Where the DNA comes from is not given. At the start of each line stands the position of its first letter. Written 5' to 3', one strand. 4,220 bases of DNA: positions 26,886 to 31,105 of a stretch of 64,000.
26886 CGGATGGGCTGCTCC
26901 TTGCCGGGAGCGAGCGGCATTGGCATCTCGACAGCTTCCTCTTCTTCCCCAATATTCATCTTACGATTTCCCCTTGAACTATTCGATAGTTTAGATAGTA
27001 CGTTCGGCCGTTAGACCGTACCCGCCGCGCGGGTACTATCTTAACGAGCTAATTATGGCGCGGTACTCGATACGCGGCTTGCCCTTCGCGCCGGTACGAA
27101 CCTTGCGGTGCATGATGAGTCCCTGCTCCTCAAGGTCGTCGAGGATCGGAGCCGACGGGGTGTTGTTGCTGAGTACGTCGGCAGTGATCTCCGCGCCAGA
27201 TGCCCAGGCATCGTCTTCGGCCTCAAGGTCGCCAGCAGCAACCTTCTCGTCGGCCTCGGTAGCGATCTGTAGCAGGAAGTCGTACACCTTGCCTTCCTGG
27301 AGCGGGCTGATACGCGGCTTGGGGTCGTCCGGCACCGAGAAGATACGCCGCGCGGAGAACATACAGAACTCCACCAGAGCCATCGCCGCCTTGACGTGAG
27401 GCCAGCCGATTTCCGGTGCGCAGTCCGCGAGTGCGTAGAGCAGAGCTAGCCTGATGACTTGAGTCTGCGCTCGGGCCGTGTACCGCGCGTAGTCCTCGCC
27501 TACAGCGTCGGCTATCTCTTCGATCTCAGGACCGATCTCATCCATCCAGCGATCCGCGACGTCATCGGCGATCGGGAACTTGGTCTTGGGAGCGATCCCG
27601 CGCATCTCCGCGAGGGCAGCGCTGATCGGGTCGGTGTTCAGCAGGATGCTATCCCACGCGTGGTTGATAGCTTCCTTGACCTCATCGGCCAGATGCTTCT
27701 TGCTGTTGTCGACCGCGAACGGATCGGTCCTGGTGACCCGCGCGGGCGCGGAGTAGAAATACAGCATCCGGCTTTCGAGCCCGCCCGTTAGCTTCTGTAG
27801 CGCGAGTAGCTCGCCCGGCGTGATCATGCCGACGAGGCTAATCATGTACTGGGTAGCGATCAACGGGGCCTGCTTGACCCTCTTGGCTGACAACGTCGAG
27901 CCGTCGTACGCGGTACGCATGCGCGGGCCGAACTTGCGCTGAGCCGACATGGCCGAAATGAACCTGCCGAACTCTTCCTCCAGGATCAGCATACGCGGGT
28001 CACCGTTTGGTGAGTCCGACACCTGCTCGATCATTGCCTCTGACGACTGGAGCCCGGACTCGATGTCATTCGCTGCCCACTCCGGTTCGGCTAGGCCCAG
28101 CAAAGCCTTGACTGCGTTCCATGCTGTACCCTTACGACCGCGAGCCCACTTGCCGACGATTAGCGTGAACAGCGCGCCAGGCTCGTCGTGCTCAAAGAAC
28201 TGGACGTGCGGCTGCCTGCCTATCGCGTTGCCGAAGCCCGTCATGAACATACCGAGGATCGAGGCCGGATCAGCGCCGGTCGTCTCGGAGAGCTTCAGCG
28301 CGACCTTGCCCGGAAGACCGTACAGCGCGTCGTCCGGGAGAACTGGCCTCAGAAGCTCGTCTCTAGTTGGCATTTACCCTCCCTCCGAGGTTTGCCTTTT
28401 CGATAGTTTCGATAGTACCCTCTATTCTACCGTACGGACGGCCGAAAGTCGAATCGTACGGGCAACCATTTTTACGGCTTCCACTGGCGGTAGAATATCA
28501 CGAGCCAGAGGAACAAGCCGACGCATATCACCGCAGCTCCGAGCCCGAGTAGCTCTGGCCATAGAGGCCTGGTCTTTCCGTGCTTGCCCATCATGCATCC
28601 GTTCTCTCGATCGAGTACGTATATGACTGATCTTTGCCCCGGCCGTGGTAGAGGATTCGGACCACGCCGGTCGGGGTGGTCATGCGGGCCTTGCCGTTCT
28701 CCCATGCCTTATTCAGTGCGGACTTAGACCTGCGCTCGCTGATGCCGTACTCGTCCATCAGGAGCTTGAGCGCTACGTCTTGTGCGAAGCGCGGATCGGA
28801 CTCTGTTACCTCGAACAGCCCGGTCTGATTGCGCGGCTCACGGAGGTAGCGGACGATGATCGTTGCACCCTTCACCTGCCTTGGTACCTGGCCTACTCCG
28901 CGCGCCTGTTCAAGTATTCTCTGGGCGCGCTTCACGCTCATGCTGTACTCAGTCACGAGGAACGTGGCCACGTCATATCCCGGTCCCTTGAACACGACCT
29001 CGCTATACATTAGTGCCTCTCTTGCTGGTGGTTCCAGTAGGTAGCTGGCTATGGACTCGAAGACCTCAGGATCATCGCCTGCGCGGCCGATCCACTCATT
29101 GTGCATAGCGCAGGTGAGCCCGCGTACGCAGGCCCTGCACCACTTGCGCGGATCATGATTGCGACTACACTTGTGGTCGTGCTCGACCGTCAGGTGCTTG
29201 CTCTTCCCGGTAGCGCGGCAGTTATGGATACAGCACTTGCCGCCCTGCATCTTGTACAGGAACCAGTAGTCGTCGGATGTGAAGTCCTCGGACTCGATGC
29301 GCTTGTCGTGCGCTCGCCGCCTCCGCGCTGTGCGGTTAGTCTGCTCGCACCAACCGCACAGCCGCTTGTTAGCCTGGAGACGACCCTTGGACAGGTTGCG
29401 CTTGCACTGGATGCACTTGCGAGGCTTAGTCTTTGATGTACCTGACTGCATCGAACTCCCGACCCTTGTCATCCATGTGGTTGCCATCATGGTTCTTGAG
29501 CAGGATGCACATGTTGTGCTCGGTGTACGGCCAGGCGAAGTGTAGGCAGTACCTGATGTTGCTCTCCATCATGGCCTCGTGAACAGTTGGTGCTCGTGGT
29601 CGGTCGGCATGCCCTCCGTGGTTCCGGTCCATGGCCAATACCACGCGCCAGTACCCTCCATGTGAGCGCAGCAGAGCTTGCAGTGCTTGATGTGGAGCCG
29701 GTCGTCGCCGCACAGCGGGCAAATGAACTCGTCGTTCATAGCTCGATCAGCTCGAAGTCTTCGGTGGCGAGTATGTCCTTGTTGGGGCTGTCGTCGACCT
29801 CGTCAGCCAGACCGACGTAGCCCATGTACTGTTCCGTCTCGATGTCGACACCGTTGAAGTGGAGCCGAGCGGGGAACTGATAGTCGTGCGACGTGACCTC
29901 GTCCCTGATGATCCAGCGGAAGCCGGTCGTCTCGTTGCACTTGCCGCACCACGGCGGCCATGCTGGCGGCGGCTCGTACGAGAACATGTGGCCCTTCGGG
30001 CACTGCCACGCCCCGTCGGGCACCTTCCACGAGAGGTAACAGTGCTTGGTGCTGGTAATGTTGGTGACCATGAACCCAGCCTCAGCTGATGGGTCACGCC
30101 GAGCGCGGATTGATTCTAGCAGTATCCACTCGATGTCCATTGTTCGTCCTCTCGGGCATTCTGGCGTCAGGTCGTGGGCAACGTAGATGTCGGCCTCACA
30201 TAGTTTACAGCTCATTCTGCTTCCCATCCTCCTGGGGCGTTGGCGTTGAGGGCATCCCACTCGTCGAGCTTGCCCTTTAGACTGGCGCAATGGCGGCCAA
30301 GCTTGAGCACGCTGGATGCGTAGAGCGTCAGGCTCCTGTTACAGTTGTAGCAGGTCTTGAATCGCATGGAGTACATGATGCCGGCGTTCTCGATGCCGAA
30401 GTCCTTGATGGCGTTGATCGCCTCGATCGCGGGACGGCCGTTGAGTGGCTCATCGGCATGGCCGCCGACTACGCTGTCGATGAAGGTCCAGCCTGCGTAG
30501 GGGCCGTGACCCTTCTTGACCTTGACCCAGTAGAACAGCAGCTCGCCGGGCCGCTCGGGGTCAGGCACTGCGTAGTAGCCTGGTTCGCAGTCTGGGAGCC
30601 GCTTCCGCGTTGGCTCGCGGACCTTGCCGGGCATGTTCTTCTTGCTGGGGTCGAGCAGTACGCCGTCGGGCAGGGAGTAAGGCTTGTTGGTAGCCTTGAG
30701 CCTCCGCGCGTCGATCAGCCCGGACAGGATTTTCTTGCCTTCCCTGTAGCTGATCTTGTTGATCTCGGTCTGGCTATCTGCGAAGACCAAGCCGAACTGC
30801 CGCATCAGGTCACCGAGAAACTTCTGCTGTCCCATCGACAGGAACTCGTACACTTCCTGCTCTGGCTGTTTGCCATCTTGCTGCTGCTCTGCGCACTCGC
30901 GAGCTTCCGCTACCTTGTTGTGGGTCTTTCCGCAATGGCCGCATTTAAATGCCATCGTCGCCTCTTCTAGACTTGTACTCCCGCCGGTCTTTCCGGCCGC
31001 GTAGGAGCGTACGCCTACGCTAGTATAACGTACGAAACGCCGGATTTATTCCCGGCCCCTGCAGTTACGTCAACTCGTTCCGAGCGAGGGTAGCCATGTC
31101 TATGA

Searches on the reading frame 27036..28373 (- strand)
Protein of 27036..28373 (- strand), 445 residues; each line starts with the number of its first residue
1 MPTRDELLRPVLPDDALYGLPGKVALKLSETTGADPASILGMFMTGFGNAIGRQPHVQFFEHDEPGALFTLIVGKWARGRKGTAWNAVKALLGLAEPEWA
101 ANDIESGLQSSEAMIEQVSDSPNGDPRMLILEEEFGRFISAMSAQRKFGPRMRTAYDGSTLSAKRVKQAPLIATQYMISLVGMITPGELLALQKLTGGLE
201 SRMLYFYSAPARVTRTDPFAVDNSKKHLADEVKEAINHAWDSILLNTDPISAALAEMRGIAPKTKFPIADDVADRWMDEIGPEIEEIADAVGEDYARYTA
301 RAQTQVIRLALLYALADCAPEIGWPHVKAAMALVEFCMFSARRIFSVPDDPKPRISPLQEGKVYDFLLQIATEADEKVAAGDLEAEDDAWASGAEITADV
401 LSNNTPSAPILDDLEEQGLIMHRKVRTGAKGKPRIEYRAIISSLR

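Call 9: search_protein_families(library=pfam, proteins=[window:27036-28373:-], max_evalue=0.01)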
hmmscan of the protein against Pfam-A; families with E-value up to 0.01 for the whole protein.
window:27036-28373:- (445 aa): 1 family
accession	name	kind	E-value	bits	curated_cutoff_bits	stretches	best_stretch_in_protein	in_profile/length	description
PF13148.11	DUF3987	-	2.8e-16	60.1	27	1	111-346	132-363/364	Protein of unknown function (DUF3987)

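Call 41: find_related_loci(query=window:27036-28373:-, collection=viral_contigs, flank=10000)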
Query window:27036-28373:- (445 aa) in viral_contigs; peptide patterns used: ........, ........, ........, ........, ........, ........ (x = any residue, [..] = any of these).
4 stretches matched a pattern, but none encodes a relative of the query by tblastn (E <= 1e-3).

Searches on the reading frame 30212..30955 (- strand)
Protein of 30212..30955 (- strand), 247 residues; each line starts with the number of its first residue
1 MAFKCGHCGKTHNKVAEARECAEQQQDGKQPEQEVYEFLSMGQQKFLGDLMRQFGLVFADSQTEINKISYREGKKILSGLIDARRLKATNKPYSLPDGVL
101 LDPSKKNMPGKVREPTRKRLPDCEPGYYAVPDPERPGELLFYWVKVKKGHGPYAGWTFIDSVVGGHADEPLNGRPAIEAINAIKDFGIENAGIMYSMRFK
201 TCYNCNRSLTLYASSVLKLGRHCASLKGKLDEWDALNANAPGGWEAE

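Call 10: search_protein_families(library=pfam, proteins=[window:30212-30955:-], max_evalue=0.01)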
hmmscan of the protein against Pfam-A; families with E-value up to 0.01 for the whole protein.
window:30212-30955:- (247 aa): 0 families

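Call 18: search_protein_families(library=phrogs, proteins=[window:30212-30955:-], max_evalue=0.001)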
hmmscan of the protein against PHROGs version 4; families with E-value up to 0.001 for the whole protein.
window:30212-30955:- (247 aa): 2 families
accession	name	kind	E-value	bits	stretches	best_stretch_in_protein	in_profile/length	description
phrog_636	-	unknown function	3e-07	31.9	1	33-225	32-230/254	-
phrog_6032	-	unknown function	2.3e-06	28.5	0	194-226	241-273/296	-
